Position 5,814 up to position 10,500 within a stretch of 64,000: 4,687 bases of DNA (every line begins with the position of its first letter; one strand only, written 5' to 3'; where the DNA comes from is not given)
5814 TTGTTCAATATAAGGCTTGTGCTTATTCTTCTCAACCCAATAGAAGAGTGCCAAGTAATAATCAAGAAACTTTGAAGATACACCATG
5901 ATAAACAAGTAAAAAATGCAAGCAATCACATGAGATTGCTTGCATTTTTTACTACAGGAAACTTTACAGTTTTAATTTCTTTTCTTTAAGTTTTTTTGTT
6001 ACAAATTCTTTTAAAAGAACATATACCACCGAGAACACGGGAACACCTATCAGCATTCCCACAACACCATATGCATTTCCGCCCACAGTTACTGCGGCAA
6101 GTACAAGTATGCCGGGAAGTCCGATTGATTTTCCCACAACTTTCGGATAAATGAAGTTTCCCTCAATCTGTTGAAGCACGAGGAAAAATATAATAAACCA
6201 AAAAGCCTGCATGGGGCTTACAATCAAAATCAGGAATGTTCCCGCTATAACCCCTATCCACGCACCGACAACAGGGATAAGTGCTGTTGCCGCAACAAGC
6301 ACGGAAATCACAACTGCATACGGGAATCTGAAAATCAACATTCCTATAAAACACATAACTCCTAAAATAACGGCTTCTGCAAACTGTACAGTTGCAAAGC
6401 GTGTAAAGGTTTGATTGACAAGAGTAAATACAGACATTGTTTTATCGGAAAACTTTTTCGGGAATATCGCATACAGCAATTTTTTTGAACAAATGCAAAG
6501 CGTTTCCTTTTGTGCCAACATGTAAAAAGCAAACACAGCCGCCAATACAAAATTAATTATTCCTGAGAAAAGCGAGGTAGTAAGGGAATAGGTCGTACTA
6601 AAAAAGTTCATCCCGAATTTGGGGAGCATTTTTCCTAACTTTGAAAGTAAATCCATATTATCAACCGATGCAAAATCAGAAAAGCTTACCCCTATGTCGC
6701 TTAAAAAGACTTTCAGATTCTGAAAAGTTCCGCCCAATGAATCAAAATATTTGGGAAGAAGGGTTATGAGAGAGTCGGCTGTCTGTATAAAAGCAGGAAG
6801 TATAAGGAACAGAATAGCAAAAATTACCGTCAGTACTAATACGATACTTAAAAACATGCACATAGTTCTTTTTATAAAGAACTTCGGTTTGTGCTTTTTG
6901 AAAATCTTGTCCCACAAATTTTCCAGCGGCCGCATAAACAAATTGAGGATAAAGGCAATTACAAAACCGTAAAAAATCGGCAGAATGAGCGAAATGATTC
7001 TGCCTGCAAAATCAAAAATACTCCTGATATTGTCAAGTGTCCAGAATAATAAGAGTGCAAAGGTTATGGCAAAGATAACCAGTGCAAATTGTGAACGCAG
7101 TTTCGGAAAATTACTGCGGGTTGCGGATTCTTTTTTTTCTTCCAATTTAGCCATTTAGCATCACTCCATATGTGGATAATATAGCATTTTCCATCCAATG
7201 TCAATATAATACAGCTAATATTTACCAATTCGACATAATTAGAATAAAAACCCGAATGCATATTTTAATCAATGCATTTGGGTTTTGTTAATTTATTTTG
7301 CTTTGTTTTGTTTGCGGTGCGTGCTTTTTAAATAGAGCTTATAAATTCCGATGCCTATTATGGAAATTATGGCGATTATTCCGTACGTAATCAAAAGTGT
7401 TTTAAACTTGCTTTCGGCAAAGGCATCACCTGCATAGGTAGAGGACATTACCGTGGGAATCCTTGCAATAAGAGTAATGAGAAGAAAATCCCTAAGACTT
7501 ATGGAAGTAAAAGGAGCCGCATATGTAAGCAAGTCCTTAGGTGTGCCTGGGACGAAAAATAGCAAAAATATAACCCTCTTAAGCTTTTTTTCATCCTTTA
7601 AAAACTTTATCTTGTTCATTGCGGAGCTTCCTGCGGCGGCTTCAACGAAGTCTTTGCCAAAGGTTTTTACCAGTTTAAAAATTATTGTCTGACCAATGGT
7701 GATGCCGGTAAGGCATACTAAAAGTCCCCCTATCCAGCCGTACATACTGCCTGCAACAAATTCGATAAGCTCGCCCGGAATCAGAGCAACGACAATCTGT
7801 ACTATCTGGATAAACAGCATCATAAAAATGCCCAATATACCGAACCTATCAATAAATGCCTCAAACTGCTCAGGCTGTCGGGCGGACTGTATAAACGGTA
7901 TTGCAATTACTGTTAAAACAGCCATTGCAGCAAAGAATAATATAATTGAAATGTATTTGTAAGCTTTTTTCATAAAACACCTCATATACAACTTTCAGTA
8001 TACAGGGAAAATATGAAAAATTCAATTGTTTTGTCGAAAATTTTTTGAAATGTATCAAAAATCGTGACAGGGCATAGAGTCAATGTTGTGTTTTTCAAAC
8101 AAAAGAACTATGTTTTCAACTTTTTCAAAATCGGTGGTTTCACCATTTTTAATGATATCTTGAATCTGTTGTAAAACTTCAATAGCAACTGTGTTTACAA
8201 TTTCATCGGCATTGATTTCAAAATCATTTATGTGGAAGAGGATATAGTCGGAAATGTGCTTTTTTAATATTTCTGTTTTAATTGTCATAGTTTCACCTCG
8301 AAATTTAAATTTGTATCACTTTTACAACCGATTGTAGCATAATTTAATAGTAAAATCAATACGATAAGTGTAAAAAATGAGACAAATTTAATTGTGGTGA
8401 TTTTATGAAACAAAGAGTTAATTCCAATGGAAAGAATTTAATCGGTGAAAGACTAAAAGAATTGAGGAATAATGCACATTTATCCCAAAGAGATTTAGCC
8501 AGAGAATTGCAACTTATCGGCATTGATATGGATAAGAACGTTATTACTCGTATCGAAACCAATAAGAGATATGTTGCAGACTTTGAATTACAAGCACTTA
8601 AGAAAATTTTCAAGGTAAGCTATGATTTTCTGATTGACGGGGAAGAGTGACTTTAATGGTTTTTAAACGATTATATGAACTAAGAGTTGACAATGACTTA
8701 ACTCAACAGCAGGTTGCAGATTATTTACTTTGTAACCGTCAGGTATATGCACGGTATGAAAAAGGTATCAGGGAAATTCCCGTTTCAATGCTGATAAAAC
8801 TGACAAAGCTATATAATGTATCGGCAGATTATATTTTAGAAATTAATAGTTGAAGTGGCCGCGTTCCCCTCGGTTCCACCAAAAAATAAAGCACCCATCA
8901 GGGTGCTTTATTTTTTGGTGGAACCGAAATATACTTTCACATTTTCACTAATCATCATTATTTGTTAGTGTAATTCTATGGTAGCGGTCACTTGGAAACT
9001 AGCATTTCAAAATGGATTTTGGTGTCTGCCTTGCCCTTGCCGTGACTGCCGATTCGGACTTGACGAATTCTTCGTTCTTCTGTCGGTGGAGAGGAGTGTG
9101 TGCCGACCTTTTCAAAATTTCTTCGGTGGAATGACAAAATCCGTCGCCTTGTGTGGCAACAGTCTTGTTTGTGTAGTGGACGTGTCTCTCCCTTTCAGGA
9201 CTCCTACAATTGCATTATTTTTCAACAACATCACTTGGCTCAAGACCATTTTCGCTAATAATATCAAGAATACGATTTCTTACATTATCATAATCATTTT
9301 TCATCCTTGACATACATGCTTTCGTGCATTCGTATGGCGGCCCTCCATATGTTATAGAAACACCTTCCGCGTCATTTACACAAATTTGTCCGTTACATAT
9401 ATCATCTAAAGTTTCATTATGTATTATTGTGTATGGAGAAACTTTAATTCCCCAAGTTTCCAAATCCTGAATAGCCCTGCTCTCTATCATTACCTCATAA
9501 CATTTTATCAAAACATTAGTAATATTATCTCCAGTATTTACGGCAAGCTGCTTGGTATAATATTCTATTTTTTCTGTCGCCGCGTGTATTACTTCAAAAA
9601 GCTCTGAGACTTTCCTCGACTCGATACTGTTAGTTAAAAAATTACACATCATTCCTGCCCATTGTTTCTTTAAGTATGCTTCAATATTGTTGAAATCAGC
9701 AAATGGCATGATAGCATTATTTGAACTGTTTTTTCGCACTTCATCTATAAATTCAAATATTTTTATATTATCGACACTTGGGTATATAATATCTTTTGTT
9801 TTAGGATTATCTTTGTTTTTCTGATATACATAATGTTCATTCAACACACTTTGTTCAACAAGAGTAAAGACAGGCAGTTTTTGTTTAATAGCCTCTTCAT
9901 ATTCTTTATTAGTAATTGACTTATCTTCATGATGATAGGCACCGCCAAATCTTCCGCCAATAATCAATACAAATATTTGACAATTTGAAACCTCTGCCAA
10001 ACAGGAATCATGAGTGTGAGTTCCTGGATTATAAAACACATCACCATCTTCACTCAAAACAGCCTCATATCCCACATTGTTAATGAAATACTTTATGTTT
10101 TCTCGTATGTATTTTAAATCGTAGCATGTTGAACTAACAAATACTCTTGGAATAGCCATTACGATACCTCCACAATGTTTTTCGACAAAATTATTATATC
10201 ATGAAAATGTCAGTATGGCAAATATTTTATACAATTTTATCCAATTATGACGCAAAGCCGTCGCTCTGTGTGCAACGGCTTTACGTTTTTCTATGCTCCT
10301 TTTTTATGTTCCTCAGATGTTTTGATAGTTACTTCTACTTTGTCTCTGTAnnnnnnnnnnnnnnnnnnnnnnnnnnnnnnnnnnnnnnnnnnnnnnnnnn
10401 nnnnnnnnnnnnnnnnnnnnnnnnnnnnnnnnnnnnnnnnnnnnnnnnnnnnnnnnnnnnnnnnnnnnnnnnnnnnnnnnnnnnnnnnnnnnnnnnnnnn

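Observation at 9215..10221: Stand-alone DUF4062 (TIR-like) gene with its own consensus promoter at the edge of the element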

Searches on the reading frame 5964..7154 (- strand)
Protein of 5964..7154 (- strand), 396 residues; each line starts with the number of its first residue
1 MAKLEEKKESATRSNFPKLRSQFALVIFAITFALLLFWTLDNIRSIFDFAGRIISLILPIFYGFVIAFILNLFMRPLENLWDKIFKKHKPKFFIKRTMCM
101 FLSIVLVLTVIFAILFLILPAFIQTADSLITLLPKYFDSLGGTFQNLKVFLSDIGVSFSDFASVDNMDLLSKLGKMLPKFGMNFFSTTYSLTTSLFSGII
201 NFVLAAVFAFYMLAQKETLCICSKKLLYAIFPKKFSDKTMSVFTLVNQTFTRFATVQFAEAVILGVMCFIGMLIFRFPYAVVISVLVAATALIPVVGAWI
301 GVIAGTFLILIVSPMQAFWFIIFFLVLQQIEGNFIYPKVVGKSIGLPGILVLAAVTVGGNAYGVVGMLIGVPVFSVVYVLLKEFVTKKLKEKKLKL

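Call 84: search_protein_families(library=ncbifam, proteins=[window:5964-7154:-], max_evalue=0.001)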
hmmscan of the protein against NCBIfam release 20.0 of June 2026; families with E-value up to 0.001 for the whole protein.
window:5964-7154:- (396 aa): 4 families
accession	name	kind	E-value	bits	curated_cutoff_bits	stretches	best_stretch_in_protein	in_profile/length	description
TIGR02872.1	spore_ytvI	equivalog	3.6e-25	89.1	198.15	1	52-384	14-335/341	sporulation integral membrane protein YtvI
NF045801.1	efflux_ABUW_0982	equivalog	4.3e-15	55.5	675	1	53-384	21-343/392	chloramphenicol efflux transporter CxpE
NF008930.0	PRK12287.1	subfamily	1.1e-11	44.9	318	1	64-382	33-326/344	AI-2E family transporter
NF008216.0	PRK10983.1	equivalog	0.00035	19.9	305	1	79-387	47-347/370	AI-2E family transporter YdiK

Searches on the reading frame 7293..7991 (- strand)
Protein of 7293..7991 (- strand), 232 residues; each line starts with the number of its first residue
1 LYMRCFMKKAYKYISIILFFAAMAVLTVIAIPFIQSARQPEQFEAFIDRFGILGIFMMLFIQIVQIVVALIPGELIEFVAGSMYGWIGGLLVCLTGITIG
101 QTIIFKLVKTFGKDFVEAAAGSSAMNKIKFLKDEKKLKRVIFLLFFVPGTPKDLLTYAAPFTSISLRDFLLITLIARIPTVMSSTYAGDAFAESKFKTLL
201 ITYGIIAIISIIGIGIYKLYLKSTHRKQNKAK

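Call 84: search_protein_families(library=ncbifam, proteins=[window:7293-7991:-], max_evalue=0.001)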
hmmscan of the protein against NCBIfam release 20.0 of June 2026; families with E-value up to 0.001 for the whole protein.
window:7293-7991:- (232 aa): 1 family
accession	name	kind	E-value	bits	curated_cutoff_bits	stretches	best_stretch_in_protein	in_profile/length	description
NF052604.1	UndecprPTUtpABac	equivalog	2.9e-05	24.2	250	1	45-227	10-195/198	undecaprenyl phosphate transporter UptA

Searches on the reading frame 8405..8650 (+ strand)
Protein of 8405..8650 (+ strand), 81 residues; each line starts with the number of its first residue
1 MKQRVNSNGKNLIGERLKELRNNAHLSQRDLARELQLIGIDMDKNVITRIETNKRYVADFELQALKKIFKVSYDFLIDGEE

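Call 12: search_protein_families(library=pfam, proteins=[window:8405-8650:+], max_evalue=0.01)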
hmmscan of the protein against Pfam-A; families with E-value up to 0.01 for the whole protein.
window:8405-8650:+ (81 aa): 4 families
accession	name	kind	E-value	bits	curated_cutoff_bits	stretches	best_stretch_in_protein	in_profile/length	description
PF01381.28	HTH_3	-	2.4e-07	31.1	23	1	17-76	1-55/55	Helix-turn-helix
PF13560.12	HTH_31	-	5.8e-07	30.2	27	1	13-65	2-50/64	Helix-turn-helix domain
PF12844.13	HTH_19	-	1.4e-06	28.5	30.2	1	14-79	1-61/64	Helix-turn-helix domain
PF13412.12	HTH_24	-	0.006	16.6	21.9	1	17-35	9-27/48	Winged helix-turn-helix DNA-binding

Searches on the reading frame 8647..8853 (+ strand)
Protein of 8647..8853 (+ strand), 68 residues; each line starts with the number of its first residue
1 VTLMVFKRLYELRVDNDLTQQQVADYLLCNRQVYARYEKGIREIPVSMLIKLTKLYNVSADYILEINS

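Call 12: search_protein_families(library=pfam, proteins=[window:8647-8853:+], max_evalue=0.01)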
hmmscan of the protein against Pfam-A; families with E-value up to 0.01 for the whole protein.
window:8647-8853:+ (68 aa): 3 families
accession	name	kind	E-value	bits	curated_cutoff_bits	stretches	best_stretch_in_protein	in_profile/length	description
PF01381.28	HTH_3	-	2.4e-13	50.3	23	1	9-63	1-55/55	Helix-turn-helix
PF12844.13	HTH_19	-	4.4e-08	33.4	30.2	1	7-64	2-59/64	Helix-turn-helix domain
PF13560.12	HTH_31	-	1.2e-06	29.1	27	1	8-61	5-59/64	Helix-turn-helix domain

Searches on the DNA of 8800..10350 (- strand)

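Call 64: search_rna_families(source=window, start=8800, end=10350, threshold=evalue, max_evalue=1)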
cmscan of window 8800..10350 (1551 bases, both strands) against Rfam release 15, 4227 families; matches with E-value up to 1: 14.
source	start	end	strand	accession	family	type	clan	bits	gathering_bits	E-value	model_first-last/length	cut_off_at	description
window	8873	8924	+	RF04258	mir-994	Gene; miRNA;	-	31.6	93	0.00049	1-81/81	no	mir-994 microRNA precursor family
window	8882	9029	-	RF01408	sraL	Gene; sRNA;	-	29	39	0.00039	1-142/142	no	sraL Hfq binding RNA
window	8870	8927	-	RF03601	MIR7993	Gene; miRNA;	-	27.5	100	0.021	1-136/138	no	MIR7993 microRNA precursor family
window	8873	8924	+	RF04228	MIR6140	Gene; miRNA;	-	27.1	140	0.02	1-165/165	no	MIR6140 microRNA precursor family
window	8855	8932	+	RF01635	ceN45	Gene; snRNA; snoRNA; HACA-box;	-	26.2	60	0.023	1-128/128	no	Caenorhabditis snoRNA ceN45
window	8872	8937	+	RF00220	Rhino_CRE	Cis-reg;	-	25.3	45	0.031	1-86/86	no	Human rhinovirus internal cis-acting regulatory element (CRE)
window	8868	8932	+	RF04157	MIR9486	Gene; miRNA;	-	24.2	100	0.044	1-119/119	no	MIR9486 microRNA precursor family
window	8870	8927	-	RF04139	MIR841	Gene; miRNA;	-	24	200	0.032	50-163/212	no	MIR841 microRNA precursor family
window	8882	8944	-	RF01859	Phe_leader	Cis-reg; leader;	-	22.8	55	0.56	1-125/125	no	Phenylalanine leader peptide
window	8873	8924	+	RF03239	mir-963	Gene; miRNA;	-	21.3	90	0.55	1-82/82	no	mir-963 microRNA precursor family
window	8869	8928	-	RF00643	MIR171_1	Gene; miRNA;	CL00099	21.1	48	0.64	19-81/101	no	MIR171_1 microRNA precursor family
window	8845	8915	+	RF00106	RNAI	Gene; antisense;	-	20.5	47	0.52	1-102/102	no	RNAI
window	8872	8926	+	RF00643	MIR171_1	Gene; miRNA;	CL00099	20.5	48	0.89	22-79/101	no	MIR171_1 microRNA precursor family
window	8882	8915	-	RF02637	EF0408_EF0409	Gene; sRNA;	-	15.2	440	0.34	375-408/412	no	Enterococcus sRNA EF0408_EF0409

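Call 74: search_dna_similar(query=window:9215-10159:-, collection=ecoli_genomes, mode=distant, max_evalue=0.001, max_rows=15)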
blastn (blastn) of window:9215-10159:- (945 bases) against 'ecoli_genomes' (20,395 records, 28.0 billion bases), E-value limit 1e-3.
No match.
